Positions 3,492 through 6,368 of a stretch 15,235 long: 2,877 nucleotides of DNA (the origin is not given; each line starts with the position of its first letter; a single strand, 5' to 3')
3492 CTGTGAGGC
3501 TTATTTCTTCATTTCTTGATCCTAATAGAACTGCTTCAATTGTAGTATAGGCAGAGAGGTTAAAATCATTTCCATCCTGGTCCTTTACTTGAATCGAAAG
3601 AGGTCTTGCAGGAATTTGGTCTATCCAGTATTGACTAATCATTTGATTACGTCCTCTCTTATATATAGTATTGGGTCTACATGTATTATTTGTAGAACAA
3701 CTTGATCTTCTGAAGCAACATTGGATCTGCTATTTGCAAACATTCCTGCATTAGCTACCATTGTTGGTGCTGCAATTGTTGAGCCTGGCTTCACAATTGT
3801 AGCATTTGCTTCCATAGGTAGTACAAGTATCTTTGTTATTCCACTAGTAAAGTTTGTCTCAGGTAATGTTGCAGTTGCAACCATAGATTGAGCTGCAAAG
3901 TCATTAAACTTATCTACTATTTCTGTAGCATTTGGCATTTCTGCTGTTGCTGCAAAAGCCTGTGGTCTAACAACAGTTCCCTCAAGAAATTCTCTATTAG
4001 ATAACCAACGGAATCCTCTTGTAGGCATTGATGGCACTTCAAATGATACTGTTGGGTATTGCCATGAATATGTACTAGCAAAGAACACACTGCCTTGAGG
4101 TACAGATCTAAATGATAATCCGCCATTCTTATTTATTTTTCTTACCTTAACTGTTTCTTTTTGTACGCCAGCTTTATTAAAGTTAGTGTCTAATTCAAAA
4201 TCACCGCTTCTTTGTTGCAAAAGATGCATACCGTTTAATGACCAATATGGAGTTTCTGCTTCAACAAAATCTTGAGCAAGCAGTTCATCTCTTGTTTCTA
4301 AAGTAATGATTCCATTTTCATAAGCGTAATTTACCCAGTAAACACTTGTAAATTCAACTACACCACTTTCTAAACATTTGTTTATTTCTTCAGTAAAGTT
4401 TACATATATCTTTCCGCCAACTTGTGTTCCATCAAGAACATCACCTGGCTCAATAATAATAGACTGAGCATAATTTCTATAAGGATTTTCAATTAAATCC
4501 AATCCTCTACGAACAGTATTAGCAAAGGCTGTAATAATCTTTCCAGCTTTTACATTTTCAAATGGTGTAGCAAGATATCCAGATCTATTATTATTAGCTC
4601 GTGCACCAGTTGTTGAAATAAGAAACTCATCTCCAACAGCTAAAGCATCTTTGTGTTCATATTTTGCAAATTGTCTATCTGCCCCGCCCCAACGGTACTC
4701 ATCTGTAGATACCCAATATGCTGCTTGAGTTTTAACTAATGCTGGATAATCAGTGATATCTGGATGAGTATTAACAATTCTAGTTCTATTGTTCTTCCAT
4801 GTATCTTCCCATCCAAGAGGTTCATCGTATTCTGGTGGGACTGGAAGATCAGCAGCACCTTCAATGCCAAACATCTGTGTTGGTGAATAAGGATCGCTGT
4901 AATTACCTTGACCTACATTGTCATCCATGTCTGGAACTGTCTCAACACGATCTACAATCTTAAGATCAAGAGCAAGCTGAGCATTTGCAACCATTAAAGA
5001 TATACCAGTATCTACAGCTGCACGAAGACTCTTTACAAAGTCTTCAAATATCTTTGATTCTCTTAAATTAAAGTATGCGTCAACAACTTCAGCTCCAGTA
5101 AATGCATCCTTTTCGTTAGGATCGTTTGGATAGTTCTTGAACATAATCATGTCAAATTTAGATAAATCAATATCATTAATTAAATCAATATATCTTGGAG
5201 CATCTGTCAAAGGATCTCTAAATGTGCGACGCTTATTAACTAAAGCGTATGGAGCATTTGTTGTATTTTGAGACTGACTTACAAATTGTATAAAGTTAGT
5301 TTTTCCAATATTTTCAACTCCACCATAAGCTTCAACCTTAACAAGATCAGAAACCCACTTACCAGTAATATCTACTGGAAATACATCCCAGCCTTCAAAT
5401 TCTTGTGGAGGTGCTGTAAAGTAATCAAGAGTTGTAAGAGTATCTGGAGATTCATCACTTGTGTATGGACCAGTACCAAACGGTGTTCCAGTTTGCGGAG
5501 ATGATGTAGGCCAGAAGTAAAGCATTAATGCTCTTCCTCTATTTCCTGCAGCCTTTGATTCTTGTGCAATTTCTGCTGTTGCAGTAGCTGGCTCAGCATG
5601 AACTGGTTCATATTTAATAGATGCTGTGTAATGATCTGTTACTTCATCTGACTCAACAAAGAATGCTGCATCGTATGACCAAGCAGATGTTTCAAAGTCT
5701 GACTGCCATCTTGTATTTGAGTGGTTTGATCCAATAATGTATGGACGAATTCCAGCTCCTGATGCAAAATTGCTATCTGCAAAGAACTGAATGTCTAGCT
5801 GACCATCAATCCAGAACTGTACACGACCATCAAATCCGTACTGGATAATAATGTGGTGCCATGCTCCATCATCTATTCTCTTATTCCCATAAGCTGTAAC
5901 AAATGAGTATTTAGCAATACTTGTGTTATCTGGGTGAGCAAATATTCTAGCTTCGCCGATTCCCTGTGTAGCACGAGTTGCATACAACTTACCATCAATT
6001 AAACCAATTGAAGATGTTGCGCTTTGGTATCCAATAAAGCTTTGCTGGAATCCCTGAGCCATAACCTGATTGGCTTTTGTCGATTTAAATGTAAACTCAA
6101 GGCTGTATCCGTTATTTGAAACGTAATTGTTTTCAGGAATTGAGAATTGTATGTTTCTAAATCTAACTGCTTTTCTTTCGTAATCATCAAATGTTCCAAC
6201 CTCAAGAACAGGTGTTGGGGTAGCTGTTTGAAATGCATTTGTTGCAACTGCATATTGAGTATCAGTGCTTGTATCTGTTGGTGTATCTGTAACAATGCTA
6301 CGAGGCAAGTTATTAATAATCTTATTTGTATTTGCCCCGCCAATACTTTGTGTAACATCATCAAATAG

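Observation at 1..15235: The window is a complete, circular, single-strand-coded tailed-phage-like genome of about 15.18 kb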

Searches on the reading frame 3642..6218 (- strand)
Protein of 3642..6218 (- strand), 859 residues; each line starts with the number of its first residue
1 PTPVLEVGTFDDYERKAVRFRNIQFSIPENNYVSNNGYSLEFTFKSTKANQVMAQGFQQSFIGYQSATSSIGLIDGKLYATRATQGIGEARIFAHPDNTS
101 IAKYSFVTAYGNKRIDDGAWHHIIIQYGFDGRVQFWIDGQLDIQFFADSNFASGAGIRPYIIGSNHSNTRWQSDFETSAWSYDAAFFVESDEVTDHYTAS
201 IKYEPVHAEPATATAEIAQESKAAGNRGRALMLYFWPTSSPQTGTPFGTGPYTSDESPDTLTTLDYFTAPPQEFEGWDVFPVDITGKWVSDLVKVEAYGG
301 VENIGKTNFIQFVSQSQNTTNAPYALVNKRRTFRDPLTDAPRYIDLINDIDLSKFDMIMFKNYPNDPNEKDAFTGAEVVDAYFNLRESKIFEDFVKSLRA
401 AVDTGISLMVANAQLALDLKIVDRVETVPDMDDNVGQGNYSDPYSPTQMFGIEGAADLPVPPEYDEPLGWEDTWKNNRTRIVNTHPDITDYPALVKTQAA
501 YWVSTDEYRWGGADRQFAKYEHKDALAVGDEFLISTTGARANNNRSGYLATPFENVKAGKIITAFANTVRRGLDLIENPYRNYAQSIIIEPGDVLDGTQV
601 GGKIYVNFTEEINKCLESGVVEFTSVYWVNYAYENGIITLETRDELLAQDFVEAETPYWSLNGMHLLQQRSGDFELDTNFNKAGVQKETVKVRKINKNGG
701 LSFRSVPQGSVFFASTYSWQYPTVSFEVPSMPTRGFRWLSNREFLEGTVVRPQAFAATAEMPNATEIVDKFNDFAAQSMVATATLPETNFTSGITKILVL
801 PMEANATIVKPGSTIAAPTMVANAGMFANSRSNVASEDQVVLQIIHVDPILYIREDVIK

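Call 42: find_homologous_proteins(query=window:3642-6218:-, max_evalue=0.001)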
Query window:3642-6218:- (859 aa): 50 proteins with E <= 0.001 among 8000 candidates.
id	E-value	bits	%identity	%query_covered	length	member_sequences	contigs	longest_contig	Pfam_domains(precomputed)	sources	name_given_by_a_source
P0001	0.0e+0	1693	85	100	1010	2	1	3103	-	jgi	jgi:hypothetical protein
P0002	0.0e+0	1502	77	100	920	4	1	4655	-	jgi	jgi:hypothetical protein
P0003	0.0e+0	1461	75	100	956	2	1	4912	-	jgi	jgi:hypothetical protein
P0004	0.0e+0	1197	66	100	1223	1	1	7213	PF13385.14,PF02210.32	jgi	jgi:hypothetical protein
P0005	0.0e+0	1171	65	100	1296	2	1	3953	PF13385.14,PF02210.32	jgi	jgi:hypothetical protein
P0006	0.0e+0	1169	82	73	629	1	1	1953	-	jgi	jgi:hypothetical protein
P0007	0.0e+0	1157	73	85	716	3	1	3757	-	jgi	jgi:hypothetical protein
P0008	0.0e+0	1132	72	85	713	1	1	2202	-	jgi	jgi:hypothetical protein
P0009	0.0e+0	1056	74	73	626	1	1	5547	-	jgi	jgi:hypothetical protein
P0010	3.3e-279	947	73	67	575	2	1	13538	-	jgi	-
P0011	7.8e-253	860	77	59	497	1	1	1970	-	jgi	jgi:hypothetical protein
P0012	7.1e-246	837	75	58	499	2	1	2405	-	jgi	jgi:hypothetical protein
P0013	5.1e-209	715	46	100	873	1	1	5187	-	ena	-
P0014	3.4e-196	672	43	100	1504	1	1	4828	PF13385.14,PF02210.32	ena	-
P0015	4.0e-195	669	45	100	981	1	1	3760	-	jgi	-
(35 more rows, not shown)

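Call 59: predict_structure(alignment_id=A1)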
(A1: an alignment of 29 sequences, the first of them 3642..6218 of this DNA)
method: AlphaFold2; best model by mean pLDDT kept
length: 859 residues; sequences in the alignment: 29
mean_pLDDT: 71.1   pTM: 0.56
mean pLDDT of the five models: 71.1, 70.4, 68.5, 67.4, 67.1
residues with pLDDT >= 90: 170; 70-90: 375; 50-70: 136; < 50: 178
segments of 3 or more residues with pLDDT < 50: 204-224, 312-317, 375-381, 435-438, 672-688, 708-710, 743-859
pLDDT, mean of each block of 10 residues (from residue 1): 67 75 63 75 90 85 76 93 81 84 81 90 88 88 82 82 82 83 78 79 45 31 58 86 62 73 77 83 89 86 79 50 78 80 89 89 80 54 58 89 91 91 88 55 76 76 62 74 91 87 67 83 91 74 67 94 91 83 95 87 91 83 91 87 92 84 83 39 40 57 53 70 89 87 42 35 33 28 28 30 29 33 39 35 29 27
secondary structure, 60 per line:
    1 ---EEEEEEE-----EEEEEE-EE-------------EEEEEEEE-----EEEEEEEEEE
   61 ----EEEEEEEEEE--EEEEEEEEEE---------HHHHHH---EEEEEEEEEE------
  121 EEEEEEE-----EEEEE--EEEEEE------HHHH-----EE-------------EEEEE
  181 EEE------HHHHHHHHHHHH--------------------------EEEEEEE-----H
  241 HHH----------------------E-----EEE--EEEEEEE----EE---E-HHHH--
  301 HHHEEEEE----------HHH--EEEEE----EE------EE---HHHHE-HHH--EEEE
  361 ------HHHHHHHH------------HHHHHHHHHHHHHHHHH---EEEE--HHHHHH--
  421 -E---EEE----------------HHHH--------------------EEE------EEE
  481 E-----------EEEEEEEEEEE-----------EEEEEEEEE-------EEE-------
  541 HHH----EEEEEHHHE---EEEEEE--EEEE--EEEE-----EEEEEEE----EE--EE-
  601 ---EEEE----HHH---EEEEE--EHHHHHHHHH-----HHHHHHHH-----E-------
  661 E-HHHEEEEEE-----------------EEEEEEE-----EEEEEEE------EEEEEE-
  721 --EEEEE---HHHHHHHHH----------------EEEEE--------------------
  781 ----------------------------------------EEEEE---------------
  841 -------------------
elements in order (helices of 4 or more, strands of 3 or more residues): E4-10 E16-21 E38-45 E51-60 E65-74 E77-86 H96-101 E105-114 E121-127 E133-137 E140-145 H152-155 E176-183 H190-201 E228-234 H240-243 E272-274 E277-283 H295-298 E304-308 E324-328 H346-349 E357-360 H367-374 H387-403 E407-410 H413-418 E426-428 H445-448 E469-471 E478-481 E493-503 E515-523 E531-533 E548-552 E560-565 E568-571 E574-577 E583-589 E604-607 E618-622 H626-634 H640-647 E666-671 E689-695 E701-707 E714-719 E723-727 H731-739 E756-760 E821-825

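Call 63: fold_search(model_id=the predicted structure, library=pdb)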
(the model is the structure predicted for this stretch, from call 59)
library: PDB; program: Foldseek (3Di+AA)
matches with E <= 10: 1140; with E <= 0.001: 173
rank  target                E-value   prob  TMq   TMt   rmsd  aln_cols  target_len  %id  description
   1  3r4s_A                6.5e-07  1.00  0.15  0.28   7.3       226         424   12  Cell entry of botulinum neurotoxin type C is dependent upon interaction with two ganglioside molecules (released 2011-06-08)
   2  3n7m                  6.9e-07  1.00  0.16  0.29   6.3       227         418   10  Crystal structure of W1252A mutant of HCR D/C VPI 5995 (released 2010-09-08)
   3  3n7l                  1.2e-06  1.00  0.16  0.29   6.3       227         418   10  Crystal structure of botulinum neurotoxin serotype D/C VPI 5993 binding domain (released 2010-09-08)
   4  4isq_A                1.5e-06  1.00  0.16  0.30   7.0       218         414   12  Binding domain of Botulinum neurotoxin DC in complex with human synaptotagmin I (released 2013-08-14)
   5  3n7k_B                1.6e-06  1.00  0.15  0.28   7.5       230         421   12  Crystal structure of botulinum neurotoxin serotype C1 binding domain (released 2010-09-08)
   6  4isr_C                2.1e-06  1.00  0.16  0.30   6.9       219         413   12  Binding domain of Botulinum neurotoxin DC in complex with rat synaptotagmin II (released 2013-08-14)
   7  4fvv_B                2.1e-06  1.00  0.15  0.29   7.1       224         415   12  Crystal structure of HCR/D-Sa-GBL1/C (released 2012-10-24)
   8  3r4u_A                2.2e-06  1.00  0.15  0.28   7.2       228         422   11  Cell entry of botulinum neurotoxin type C is dependent upon interaction with two ganglioside molecules (released 2011-06-08)
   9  1diw                  2.4e-06  1.00  0.16  0.29   7.1       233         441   13  THE HC FRAGMENT OF TETANUS TOXIN COMPLEXED WITH GALACTOSE (released 2000-03-24)
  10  3n7k_A                2.5e-06  1.00  0.15  0.27   7.4       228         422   12  Crystal structure of botulinum neurotoxin serotype C1 binding domain (released 2010-09-08)
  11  5lr0_A                2.6e-06  1.00  0.15  0.28   7.0       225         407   12  Binding domain of Botulinum Neurotoxin DC in complex with SialylT (released 2017-08-30)
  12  6cw1_B                3.1e-06  1.00  0.12  0.26  11.4       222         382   14  Crystal structure of Neurexin-1 alpha ectodomain fragment, L2-L3 (released 2018-09-19)
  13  1okq                  3.8e-06  1.00  0.14  0.29   8.1       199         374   14  LAMININ ALPHA 2 CHAIN LG4-5 DOMAIN PAIR, CA1 SITE MUTANT (released 2003-09-11)
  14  3azv_A                4.8e-06  1.00  0.15  0.28   6.3       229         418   11  Crystal structure of the receptor binding domain (released 2011-12-28)
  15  6cw1_A                5.0e-06  1.00  0.13  0.28   8.4       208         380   14  Crystal structure of Neurexin-1 alpha ectodomain fragment, L2-L3 (released 2018-09-19)
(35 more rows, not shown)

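Call 64: fold_search(model_id=the predicted structure, library=viral)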
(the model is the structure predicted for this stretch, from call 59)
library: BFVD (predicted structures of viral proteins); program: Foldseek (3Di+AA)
matches with E <= 10: 351; with E <= 0.001: 97
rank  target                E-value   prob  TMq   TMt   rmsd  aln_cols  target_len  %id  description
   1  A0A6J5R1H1            3.3e-76  1.00  0.50  0.43  24.0       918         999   35  Concanavalin A-like lectin/glucanases superfamily (Fragment) [uncultured Caudovirales phage]
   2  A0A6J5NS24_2          7.2e-57  1.00  0.45  0.47   9.9       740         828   32  Concanavalin A-like lectin/glucanases superfamily (Fragment) [uncultured Caudovirales phage]
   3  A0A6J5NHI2            2.0e-33  1.00  0.36  0.32  24.9      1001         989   16  Laminin G domain containing protein [uncultured Caudovirales phage]
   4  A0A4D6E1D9            6.0e-08  1.00  0.17  0.18   7.3       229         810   14  LamG-like jellyroll fold domain-containing protein [Streptomyces phage Circinus]
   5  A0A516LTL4            2.3e-07  1.00  0.16  0.47   6.2       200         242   14  (no name in the UniProt tables at hand)
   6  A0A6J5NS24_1          5.4e-07  0.99  0.17  0.18  31.8      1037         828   10  Concanavalin A-like lectin/glucanases superfamily (Fragment) [uncultured Caudovirales phage]
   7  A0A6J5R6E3            7.5e-07  1.00  0.18  0.17  34.5      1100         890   10  LamG domain containing protein (Fragment) [uncultured Caudovirales phage]
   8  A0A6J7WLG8            8.8e-07  1.00  0.15  0.50   6.9       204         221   14  Concanavalin A-like lectin/glucanases superfamily [uncultured Caudovirales phage]
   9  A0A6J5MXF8            1.4e-06  0.97  0.15  0.12  34.3       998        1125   10  Concanavalin A-like lectin/glucanases superfamily [uncultured Caudovirales phage]
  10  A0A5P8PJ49            1.6e-06  1.00  0.15  0.20   7.2       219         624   12  Uncharacterized protein [Stenotrophomonas phage Mendera]
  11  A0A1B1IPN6            2.0e-06  1.00  0.15  0.19   7.5       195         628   17  (no name in the UniProt tables at hand)
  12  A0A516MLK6            2.3e-06  1.00  0.15  0.30   7.6       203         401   22  (no name in the UniProt tables at hand)
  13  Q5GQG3                2.6e-06  1.00  0.16  0.13   7.0       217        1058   18  Hypothetical-Protein / belonging to T4-LIKE GC: 864 [Synechococcus phage S-PM2]
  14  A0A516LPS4            3.2e-06  1.00  0.16  0.12   6.0       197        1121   17  (no name in the UniProt tables at hand)
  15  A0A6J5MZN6            3.6e-06  1.00  0.16  0.49   6.3       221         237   13  Concanavalin A-like lectin/glucanases superfamily [uncultured Caudovirales phage]
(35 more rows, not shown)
